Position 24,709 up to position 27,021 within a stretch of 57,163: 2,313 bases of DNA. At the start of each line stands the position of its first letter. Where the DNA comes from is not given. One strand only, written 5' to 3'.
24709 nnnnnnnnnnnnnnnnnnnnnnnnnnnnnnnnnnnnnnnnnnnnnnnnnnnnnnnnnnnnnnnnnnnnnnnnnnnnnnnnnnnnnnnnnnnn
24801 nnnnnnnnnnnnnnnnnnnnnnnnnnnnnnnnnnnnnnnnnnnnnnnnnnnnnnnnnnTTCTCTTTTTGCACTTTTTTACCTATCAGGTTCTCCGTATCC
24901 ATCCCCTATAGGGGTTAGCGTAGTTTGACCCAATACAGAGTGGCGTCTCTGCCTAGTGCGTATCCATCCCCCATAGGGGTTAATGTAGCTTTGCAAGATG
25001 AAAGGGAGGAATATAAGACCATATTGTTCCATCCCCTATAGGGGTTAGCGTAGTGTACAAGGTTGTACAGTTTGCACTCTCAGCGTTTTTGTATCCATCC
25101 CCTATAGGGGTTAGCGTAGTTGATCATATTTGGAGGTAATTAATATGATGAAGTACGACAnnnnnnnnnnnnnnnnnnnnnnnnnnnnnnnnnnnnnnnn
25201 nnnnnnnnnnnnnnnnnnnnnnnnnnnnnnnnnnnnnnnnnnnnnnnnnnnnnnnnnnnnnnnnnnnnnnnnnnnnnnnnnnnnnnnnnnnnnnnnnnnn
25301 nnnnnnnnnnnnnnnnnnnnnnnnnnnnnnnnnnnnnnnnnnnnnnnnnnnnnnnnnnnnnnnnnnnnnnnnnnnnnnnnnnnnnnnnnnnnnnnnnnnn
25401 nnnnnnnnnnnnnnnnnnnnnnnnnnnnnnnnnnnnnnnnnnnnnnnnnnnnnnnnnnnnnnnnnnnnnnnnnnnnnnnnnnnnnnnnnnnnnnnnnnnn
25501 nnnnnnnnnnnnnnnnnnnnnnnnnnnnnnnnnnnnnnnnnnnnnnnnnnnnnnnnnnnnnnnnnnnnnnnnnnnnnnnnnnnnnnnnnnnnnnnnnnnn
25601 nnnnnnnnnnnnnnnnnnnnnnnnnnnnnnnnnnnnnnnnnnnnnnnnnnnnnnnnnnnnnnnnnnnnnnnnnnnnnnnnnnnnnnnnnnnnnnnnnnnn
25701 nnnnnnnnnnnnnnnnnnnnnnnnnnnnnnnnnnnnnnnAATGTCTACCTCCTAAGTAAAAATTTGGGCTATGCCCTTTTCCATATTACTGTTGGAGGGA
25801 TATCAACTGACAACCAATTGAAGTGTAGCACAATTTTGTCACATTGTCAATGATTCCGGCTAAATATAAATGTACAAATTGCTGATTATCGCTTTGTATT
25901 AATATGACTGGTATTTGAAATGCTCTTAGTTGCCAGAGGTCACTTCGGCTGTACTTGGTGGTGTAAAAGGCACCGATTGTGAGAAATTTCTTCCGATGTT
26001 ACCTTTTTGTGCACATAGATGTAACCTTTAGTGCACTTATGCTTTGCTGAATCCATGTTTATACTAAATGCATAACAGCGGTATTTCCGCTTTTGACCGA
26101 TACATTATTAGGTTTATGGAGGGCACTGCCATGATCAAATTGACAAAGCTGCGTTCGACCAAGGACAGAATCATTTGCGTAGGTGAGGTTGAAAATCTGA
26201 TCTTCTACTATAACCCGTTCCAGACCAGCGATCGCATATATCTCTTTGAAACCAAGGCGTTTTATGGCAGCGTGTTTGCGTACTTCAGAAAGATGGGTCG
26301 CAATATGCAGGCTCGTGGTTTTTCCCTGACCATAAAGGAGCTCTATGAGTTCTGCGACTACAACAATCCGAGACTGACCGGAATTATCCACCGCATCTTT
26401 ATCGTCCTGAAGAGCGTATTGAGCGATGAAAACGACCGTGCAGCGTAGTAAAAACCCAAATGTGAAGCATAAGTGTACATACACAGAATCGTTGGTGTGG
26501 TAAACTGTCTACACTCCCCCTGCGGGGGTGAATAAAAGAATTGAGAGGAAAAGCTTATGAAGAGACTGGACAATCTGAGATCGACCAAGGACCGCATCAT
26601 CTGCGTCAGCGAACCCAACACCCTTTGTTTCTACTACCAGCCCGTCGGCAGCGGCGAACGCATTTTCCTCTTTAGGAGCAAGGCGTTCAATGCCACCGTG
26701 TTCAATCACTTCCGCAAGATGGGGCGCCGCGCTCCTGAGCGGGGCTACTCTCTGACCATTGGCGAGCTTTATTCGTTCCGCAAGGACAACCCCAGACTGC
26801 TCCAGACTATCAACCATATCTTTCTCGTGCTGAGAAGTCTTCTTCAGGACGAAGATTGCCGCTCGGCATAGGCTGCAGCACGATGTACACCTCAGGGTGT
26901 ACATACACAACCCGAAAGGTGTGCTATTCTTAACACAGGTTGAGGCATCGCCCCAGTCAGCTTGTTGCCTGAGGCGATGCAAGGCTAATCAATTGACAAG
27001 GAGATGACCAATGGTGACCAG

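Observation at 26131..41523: A ~15.4-kb co-directional accessory gene block: unknown genes, OmpA-like lipoprotein, FHA, private SEDS/bPBP pair, LRR-kinase, two PP2C, ClpP paralogue and a TM-less VirD4-like ATPase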

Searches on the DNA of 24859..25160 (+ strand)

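Call 100: search_dna_similar(query=window:24859-25160:+, collection=phages, mode=distant, max_evalue=1, max_rows=15)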
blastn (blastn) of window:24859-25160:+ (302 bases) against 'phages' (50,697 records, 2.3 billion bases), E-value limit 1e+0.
Records with a match: 1; places in all: 1; records where one place covers at least 80% of the query: 0.
Best place of each record, by identity: 90-95% 1.
By first word of the organism name: Vibrio 1.
By host as written in the record: Enterovibrio norvegicus 1.
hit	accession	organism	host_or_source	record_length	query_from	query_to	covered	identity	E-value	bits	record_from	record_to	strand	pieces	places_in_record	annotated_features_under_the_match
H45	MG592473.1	Vibrio phage 1.101.O._10N.261.45.C6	Enterovibrio norvegicus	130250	269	296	9%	92.9%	8e-2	43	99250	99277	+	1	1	hypothetical protein (x2)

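Call 115: search_dna_similar(query=window:24859-25160:+, collection=plasmids, mode=distant, max_evalue=1, max_rows=10)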
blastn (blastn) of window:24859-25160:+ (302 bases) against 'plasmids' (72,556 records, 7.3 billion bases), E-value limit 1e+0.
No match.

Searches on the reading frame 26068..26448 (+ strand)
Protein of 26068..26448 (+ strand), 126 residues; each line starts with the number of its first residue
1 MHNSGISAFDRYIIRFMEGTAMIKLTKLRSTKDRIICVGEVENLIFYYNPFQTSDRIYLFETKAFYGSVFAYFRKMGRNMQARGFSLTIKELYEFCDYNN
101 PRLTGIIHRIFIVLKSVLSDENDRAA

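Call 3: search_protein_families(library=pfam, proteins=[window:26068-26448:+], max_evalue=0.01)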
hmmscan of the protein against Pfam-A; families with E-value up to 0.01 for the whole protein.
window:26068-26448:+ (126 aa): 0 families
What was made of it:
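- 26131..26448 (+): Unknown basic 105-aa protein, paralogue 1. No family hit for the 26068-start (126-aa) form in Pfam (call 3).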

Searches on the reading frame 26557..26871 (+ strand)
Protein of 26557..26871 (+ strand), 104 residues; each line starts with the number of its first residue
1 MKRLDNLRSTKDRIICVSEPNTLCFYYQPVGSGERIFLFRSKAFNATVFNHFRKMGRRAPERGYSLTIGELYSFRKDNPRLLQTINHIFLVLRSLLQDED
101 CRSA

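Call 3: search_protein_families(library=pfam, proteins=[window:26557-26871:+], max_evalue=0.01)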
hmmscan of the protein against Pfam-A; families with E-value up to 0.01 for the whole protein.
window:26557-26871:+ (104 aa): 0 families

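Call 26: search_protein_families(library=ncbifam, proteins=[window:26557-26871:+], max_evalue=0.05)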
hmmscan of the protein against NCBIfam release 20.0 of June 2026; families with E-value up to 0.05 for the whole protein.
window:26557-26871:+ (104 aa): 0 families

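Call 27: search_protein_families(library=phrogs, proteins=[window:26557-26871:+], max_evalue=0.05)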
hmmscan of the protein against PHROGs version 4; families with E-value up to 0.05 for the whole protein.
window:26557-26871:+ (104 aa): 0 families

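Call 116: search_protein_families(library=padloc, proteins=[window:26557-26871:+], max_evalue=0.001)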
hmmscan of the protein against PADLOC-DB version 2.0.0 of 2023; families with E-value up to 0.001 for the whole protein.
window:26557-26871:+ (104 aa): 0 families
